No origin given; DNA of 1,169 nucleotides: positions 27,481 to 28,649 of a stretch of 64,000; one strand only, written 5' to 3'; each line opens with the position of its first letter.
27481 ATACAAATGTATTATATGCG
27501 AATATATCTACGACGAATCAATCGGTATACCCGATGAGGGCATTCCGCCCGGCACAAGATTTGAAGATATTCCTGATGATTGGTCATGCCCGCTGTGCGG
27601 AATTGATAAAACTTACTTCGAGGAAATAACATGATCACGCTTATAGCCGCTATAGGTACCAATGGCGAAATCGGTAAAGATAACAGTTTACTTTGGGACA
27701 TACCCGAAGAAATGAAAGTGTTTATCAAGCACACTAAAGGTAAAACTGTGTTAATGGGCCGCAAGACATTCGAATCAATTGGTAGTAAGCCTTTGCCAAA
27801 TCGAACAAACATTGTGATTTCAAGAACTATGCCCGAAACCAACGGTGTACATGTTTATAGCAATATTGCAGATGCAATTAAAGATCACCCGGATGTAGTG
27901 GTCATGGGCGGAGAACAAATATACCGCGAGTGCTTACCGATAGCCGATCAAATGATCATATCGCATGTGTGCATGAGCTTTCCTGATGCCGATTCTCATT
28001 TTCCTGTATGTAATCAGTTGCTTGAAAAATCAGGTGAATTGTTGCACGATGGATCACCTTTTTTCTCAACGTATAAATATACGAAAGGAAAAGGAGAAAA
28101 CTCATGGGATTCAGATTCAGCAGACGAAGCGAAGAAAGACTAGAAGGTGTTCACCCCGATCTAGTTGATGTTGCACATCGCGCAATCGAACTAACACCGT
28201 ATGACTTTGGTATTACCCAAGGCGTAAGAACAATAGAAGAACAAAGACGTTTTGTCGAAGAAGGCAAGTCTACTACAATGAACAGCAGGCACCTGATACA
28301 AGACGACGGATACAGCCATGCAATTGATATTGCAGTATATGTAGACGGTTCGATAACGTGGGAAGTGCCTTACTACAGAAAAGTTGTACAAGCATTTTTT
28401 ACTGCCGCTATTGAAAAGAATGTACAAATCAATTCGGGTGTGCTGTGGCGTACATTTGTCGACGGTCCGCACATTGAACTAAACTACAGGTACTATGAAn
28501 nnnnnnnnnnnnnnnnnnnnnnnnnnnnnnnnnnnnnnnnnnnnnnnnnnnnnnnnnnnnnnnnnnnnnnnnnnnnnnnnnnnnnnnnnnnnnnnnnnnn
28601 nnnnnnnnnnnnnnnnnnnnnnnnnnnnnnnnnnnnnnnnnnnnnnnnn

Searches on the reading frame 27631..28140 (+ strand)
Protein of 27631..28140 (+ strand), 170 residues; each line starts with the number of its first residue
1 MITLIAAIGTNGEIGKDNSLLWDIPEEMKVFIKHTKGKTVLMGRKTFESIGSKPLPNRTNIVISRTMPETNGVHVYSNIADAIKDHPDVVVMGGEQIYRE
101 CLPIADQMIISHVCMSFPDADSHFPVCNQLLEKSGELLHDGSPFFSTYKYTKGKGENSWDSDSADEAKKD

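Call 36: search_protein_families(library=pfam, proteins=[window:27631-28140:+], max_evalue=0.01)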
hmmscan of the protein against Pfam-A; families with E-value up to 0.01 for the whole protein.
window:27631-28140:+ (170 aa): 1 family
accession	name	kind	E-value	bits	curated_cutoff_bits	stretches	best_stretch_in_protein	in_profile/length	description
PF00186.24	DHFR_1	-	2e-40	138.6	25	1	1-129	1-131/159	Dihydrofolate reductase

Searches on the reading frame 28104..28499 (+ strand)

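Call 36: search_protein_families(library=pfam, proteins=[window:28104-28499:+], max_evalue=0.01)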
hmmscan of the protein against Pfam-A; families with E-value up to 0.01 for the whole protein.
window:28104-28499:+ (132 aa): 1 family
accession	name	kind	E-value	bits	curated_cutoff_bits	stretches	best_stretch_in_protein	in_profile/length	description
PF13539.11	Peptidase_M15_4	-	0.0071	17.3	25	0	57-126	4-70/70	D-alanyl-D-alanine carboxypeptidase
